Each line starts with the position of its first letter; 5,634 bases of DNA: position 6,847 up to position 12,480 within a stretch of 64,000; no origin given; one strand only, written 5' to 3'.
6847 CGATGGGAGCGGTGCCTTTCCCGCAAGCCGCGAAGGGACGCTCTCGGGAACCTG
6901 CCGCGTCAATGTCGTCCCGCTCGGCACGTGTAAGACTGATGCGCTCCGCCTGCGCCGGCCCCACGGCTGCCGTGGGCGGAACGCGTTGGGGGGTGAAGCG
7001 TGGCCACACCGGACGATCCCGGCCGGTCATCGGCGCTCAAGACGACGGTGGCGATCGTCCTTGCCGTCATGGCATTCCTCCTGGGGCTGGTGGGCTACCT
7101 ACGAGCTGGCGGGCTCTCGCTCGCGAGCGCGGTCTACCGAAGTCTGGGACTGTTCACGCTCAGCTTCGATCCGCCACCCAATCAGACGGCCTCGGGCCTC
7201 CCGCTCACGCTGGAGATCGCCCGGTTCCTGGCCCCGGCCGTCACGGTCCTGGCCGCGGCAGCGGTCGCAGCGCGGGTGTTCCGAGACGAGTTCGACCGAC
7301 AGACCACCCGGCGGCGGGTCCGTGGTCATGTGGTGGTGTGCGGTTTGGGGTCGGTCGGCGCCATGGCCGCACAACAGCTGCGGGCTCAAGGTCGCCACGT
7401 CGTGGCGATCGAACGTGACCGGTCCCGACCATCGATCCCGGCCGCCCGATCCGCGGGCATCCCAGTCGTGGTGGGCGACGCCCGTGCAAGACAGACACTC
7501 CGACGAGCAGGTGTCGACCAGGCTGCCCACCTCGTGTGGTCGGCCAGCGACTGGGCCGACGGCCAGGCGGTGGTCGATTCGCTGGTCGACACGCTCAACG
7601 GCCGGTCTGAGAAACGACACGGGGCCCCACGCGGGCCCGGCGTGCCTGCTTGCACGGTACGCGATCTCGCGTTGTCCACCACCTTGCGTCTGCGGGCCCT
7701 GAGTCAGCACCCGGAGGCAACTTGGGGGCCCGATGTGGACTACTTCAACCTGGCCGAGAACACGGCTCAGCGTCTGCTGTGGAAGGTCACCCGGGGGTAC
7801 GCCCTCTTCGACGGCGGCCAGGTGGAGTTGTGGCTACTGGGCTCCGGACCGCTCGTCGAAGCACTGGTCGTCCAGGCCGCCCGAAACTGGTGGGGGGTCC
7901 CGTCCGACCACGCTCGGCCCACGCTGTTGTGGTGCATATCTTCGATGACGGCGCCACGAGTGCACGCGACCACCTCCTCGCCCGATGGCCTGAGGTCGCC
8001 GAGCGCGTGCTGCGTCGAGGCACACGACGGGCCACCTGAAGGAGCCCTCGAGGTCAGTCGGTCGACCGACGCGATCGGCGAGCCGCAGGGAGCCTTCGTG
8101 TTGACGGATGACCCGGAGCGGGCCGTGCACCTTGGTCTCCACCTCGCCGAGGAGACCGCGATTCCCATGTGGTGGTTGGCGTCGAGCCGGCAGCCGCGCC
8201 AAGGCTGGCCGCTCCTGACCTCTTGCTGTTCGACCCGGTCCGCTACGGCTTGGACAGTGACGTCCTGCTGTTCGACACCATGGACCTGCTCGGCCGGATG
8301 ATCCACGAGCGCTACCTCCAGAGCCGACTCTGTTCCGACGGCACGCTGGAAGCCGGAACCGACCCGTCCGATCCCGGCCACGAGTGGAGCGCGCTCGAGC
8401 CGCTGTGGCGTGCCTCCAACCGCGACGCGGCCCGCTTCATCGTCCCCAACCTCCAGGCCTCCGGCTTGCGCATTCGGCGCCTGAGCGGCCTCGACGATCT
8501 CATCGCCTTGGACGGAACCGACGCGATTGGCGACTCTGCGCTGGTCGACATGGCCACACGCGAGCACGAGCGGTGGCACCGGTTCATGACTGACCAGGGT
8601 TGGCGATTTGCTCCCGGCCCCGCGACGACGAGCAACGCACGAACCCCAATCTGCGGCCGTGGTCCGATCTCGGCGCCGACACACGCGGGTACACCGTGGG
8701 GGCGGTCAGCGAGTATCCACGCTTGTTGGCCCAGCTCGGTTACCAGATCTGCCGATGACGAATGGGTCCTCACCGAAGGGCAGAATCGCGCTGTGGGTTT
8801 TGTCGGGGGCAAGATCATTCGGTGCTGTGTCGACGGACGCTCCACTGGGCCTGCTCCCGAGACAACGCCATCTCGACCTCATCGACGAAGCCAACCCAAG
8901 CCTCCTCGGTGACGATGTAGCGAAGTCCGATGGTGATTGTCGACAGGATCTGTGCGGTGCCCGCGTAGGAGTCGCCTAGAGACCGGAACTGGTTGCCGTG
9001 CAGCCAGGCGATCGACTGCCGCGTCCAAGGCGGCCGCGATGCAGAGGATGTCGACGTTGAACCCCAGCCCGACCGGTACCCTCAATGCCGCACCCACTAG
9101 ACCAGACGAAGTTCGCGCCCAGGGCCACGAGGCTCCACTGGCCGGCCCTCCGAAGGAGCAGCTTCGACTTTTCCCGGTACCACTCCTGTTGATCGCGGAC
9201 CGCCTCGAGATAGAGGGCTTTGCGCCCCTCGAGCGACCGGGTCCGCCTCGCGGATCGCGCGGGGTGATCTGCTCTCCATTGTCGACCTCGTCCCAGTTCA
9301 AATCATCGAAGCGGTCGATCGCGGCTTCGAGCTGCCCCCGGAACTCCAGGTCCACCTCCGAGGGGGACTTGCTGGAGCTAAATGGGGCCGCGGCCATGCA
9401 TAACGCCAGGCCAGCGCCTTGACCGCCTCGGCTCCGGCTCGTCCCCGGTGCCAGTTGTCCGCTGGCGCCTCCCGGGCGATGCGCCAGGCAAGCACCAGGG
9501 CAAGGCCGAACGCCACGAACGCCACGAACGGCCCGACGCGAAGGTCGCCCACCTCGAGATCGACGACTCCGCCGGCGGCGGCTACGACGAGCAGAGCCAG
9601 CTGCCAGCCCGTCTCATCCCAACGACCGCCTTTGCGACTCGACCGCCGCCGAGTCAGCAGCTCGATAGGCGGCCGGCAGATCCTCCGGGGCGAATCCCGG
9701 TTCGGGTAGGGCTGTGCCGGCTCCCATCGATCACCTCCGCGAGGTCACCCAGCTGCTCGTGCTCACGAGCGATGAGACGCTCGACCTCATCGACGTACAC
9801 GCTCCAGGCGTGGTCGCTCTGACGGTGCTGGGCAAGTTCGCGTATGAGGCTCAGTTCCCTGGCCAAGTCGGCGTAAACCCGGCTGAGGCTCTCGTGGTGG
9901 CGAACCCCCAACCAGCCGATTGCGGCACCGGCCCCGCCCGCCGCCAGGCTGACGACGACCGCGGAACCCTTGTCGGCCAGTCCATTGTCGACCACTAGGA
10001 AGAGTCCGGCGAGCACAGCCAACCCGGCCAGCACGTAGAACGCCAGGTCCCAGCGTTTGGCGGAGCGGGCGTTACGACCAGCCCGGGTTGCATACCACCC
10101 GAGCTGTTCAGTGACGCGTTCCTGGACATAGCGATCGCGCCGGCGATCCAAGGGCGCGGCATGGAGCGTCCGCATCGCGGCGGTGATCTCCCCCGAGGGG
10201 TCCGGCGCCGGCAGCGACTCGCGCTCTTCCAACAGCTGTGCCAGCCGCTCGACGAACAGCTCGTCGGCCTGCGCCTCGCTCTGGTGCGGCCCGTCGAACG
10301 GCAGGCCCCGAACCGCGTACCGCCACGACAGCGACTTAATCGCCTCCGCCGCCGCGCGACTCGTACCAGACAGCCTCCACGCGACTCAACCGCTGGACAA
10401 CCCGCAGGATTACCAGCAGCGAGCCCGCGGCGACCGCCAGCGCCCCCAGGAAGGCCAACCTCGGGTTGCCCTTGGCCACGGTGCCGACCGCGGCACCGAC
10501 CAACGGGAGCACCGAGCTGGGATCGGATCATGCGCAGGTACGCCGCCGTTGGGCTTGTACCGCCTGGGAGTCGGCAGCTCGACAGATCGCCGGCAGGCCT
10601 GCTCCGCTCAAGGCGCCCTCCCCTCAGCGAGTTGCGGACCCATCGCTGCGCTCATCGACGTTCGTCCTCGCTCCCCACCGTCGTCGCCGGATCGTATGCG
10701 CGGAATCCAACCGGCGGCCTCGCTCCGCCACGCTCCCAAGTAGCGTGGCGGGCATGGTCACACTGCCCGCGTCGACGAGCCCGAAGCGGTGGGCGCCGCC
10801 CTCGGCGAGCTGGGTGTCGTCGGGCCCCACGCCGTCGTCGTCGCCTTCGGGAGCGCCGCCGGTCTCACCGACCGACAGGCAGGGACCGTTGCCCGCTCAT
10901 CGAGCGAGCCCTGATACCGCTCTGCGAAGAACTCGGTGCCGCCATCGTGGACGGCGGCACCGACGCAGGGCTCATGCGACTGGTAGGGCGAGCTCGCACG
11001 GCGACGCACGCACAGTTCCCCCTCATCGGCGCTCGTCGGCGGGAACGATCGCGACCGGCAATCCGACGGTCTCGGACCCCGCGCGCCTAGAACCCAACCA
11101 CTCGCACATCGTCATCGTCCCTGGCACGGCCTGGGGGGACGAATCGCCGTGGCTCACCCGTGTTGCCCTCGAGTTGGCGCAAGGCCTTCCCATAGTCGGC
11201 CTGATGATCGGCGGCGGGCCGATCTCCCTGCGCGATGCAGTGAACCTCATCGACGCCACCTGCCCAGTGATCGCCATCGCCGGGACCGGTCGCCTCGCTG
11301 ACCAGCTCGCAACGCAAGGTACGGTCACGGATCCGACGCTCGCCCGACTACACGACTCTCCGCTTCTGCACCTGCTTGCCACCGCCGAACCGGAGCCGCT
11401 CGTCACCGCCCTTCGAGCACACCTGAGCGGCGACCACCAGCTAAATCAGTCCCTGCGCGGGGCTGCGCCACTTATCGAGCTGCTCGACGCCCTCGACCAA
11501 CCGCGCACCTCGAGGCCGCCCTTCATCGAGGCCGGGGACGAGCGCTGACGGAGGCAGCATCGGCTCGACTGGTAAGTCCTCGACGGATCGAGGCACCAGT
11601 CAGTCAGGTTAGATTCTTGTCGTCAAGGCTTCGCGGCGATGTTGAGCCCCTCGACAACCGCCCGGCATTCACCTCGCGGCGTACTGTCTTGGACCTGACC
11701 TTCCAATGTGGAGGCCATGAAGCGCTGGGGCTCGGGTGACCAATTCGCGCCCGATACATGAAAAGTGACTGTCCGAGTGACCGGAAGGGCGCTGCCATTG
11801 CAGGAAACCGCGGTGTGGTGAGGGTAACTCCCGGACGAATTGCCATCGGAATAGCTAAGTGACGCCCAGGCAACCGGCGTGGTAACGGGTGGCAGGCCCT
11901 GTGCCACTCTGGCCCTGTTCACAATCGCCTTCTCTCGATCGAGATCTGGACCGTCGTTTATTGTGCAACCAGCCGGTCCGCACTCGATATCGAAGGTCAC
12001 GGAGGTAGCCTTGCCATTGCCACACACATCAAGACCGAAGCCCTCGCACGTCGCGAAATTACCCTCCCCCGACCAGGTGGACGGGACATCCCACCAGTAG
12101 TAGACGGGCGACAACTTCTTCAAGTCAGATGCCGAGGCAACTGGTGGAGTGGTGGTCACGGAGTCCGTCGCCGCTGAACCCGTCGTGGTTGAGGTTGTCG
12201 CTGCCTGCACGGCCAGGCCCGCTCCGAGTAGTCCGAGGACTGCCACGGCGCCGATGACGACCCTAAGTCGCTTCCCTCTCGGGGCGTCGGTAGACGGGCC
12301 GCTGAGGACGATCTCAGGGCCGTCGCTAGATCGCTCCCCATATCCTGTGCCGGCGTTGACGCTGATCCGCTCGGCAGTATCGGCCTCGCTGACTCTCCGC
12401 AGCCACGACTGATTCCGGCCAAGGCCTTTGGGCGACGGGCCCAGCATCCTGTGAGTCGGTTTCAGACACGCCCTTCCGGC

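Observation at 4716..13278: TIR x2 + stand-alone SLOG (LSDAT-type) + SLATT x2 + TrkA-N/RyR channel-like gene: candidate Thoeris-like NAD-nucleotide signalling conflict system of undescribed composition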

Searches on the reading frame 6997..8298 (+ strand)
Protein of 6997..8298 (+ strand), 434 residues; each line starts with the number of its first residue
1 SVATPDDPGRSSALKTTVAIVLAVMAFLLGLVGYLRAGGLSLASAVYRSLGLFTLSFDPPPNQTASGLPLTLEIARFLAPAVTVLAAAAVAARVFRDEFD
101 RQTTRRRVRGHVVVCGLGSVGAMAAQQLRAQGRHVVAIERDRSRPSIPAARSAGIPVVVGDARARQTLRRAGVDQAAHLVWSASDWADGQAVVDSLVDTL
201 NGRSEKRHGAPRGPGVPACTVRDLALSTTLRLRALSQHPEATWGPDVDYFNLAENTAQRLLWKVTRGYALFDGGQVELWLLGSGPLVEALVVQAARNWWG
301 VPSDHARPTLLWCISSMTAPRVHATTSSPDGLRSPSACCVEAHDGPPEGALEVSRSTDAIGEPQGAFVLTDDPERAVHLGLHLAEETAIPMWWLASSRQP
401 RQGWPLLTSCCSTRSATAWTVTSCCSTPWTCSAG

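Call 9: search_protein_families(library=pfam, max_evalue=0.01, proteins=[window:6997-8298:+])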
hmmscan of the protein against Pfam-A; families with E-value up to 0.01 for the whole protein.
seq(434 aa): 2 families
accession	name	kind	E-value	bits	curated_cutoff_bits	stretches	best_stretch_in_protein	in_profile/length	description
PF02254.24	TrkA_N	-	2.2e-14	54.2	23.8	1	112-188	1-75/116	TrkA-N domain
PF13460.12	NAD_binding_10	-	0.0016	18.8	27.2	1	118-199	4-84/184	NAD(P)H-binding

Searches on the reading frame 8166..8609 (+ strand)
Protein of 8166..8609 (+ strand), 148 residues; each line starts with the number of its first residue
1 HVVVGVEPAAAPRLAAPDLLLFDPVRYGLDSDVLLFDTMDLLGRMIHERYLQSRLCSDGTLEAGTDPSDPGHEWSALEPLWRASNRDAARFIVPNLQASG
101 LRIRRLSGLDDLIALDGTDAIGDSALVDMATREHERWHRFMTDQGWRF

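Call 110: search_protein_representatives(protein=window:8166-8609:+)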
Query: 148 residues. Proteins with E-value up to 0.001 (for the whole library): 79; up to 1e-10: 12; up to 1e-30: 4. The best 79 are listed.
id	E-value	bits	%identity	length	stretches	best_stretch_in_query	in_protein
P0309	3.5e-44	166.9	59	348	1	1-147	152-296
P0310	4.4e-42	160.0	60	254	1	15-147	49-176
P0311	5.0e-35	137.1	56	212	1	1-146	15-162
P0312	3.8e-33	131.0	49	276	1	2-147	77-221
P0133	1.4e-29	119.5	50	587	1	11-147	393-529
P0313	7.0e-26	107.4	52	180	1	19-148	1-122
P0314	6.0e-25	104.4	43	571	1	2-148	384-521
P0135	2.3e-24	102.5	46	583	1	3-146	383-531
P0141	3.2e-19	85.8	46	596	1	18-148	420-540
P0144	4.0e-19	85.5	42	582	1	11-147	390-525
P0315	2.5e-16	76.4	61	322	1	45-110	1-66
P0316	1.7e-13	67.3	59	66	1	21-76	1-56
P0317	1.5e-10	57.7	48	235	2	7-79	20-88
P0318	7.9e-10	55.3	35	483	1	15-147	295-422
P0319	2.9e-09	53.5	38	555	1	20-148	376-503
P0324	3.9e-08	49.8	34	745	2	32-148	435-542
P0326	1.3e-07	48.2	36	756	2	34-148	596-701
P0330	3.9e-07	46.6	35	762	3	37-147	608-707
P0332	6.2e-07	45.9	30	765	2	35-147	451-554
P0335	1.1e-06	45.2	36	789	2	35-145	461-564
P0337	1.4e-06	44.8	35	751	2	36-148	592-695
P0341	1.8e-05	41.2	27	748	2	16-148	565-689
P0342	2.1e-05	41.0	30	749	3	29-147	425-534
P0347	5.7e-05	39.6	31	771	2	39-147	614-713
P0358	1.6e-04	38.1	32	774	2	15-148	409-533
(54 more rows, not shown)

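Call 111: search_protein_families(library=pfam, max_evalue=0.001, proteins=[P0324, P0326, P0330, P0332, P0335, P0337, P0341, P0342, P0347, P0358])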
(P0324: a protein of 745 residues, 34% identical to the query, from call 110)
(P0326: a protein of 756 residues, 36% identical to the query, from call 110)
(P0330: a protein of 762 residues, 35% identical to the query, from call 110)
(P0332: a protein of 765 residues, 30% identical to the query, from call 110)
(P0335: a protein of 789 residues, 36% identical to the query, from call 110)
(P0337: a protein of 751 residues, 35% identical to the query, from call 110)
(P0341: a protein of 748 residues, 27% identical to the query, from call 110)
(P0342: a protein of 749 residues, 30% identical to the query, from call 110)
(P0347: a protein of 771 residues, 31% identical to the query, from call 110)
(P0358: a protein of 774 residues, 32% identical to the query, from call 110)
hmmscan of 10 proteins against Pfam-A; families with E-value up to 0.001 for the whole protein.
P0324 (745 aa): 3 families
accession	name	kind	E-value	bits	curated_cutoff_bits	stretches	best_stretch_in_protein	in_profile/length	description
PF02026.21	RyR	-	1.3e-29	102.7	27.4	2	672-740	21-89/91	RyR domain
PF02254.24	TrkA_N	-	1.8e-13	51.3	23.8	1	109-207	1-96/116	TrkA-N domain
PF24792.1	DUF7701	-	0.00073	20.1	27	0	533-576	44-85/91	Domain of unknown function (DUF7701)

P0326 (756 aa): 2 families
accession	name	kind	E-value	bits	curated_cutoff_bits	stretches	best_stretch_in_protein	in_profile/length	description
PF02026.21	RyR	-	5e-33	113.6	27.4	2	676-744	18-86/91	RyR domain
PF02254.24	TrkA_N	-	1.2e-18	68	23.8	1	8-119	1-105/116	TrkA-N domain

P0330 (762 aa): 3 families
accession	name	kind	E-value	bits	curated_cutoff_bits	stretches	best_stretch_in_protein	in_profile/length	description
PF02026.21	RyR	-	8e-23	81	27.4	2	530-583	22-75/91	RyR domain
PF02254.24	TrkA_N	-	4.8e-19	69.2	23.8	1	141-245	2-100/116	TrkA-N domain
PF13241.12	NAD_binding_7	-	2.7e-06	28.3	22.1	1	134-225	4-83/104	Putative NAD(P)-binding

P0332 (765 aa): 3 families
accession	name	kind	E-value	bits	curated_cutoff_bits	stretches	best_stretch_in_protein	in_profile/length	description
PF02026.21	RyR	-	2.7e-23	82.5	27.4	2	534-601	22-90/91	RyR domain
PF02254.24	TrkA_N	-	1.7e-11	44.9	23.8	1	116-200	2-85/116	TrkA-N domain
PF24792.1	DUF7701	-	0.00056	20.5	27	0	560-589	57-86/91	Domain of unknown function (DUF7701)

P0335 (789 aa): 2 families
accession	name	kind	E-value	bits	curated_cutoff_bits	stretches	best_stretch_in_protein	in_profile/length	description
PF02026.21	RyR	-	9.6e-25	87.1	27.4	1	701-769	21-89/91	RyR domain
PF02254.24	TrkA_N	-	2.9e-16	60.3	23.8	1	131-219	2-88/116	TrkA-N domain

P0337 (751 aa): 3 families
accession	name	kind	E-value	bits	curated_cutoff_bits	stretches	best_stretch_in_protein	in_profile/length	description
PF02026.21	RyR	-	4.5e-37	126.6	27.4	3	673-741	21-89/91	RyR domain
PF02254.24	TrkA_N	-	5.6e-14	52.9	23.8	1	105-191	1-85/116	TrkA-N domain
PF21799.2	MurD-like_N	-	0.00043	20.9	27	0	104-162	2-59/88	Mur ligase MurD-like, N-terminal domain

P0341 (748 aa): 3 families
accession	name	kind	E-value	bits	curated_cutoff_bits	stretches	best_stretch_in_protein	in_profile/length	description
PF02026.21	RyR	-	1.2e-35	122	27.4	2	663-736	17-89/91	RyR domain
PF02254.24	TrkA_N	-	8.2e-16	58.8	23.8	1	106-220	1-105/116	TrkA-N domain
PF22614.2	Slo-like_RCK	-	4.4e-05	23.5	24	1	102-183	2-90/119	Calcium-activated potassium channel slowpoke-like RCK domain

P0342 (749 aa): 2 families
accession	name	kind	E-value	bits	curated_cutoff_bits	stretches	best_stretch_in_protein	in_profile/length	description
PF02026.21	RyR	-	7.2e-33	113.1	27.4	2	657-738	10-90/91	RyR domain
PF02254.24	TrkA_N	-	6.2e-17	62.4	23.8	1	119-232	1-106/116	TrkA-N domain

P0347 (771 aa): 2 families
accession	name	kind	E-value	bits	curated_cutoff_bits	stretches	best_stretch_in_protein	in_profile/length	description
PF02026.21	RyR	-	5.3e-32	110.4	27.4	2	521-591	18-89/91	RyR domain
PF02254.24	TrkA_N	-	1.2e-16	61.5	23.8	1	128-239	1-107/116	TrkA-N domain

P0358 (774 aa): 3 families
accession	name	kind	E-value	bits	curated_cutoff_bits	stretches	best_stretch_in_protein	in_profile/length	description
PF02026.21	RyR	-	6.7e-24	84.4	27.4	2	510-580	20-89/91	RyR domain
PF02254.24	TrkA_N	-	7.4e-24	84.7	23.8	1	117-229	1-106/116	TrkA-N domain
PF13241.12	NAD_binding_7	-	0.0002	22.3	22.1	0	114-202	7-83/104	Putative NAD(P)-binding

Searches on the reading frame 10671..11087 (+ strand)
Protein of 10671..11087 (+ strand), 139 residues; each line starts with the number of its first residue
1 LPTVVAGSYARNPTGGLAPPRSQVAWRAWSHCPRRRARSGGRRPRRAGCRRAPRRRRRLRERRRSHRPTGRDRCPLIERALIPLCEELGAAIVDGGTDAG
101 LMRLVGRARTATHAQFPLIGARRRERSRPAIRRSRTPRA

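Call 9: search_protein_families(library=pfam, max_evalue=0.01, proteins=[window:10671-11087:+])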
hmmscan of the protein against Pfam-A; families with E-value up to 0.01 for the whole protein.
seq(139 aa): 1 family
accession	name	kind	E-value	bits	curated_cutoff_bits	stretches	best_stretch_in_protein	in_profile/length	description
PF18171.6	LSDAT_prok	-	6.4e-15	55.4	25.4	1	74-120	22-68/195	SLOG in TRPM, prokaryote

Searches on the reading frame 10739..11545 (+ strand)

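Call 9: search_protein_families(library=pfam, max_evalue=0.01, proteins=[window:10739-11545:+])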
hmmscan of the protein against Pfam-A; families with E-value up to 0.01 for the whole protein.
seq(269 aa): 2 families
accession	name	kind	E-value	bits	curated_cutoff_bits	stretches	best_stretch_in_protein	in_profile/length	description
PF18171.6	LSDAT_prok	-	5.1e-28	98.1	25.4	1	102-217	73-188/195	SLOG in TRPM, prokaryote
PF18139.7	LSDAT_euk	-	1e-05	25.5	25.7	1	143-193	171-223/266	SLOG in TRPM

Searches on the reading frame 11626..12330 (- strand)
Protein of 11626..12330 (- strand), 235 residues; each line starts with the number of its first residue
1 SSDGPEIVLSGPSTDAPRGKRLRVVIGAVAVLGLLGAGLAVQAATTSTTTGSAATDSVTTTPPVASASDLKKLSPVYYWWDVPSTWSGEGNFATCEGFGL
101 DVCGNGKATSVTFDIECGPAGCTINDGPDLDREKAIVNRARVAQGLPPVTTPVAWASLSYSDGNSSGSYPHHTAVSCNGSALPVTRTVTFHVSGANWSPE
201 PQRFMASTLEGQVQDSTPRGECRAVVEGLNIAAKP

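Call 109: predict_structure(protein=window:11626-12330:-)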
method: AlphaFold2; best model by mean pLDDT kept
length: 235 residues; sequences in the alignment: 1
mean_pLDDT: 40.7   pTM: 0.34
mean pLDDT of the five models: 40.7, 38.7, 34.2, 32.4, 31.8
residues with pLDDT >= 90: 0; 70-90: 0; 50-70: 43; < 50: 192
segments of 3 or more residues with pLDDT < 50: 12-16, 21-44, 53-110, 131-182, 191-212, 214-235
pLDDT, mean of each block of 10 residues (from residue 1): 51 48 43 44 44 39 29 26 27 28 37 56 58 39 37 44 41 46 52 38 35 44 38 27
secondary structure, 60 per line:
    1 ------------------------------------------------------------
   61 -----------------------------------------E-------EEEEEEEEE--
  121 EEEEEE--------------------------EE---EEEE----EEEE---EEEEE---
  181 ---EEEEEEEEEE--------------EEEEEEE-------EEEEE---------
elements in order: E110-118 E121-126 E158-161 E166-169 E173-177 E184-193 E208-214 E222-226
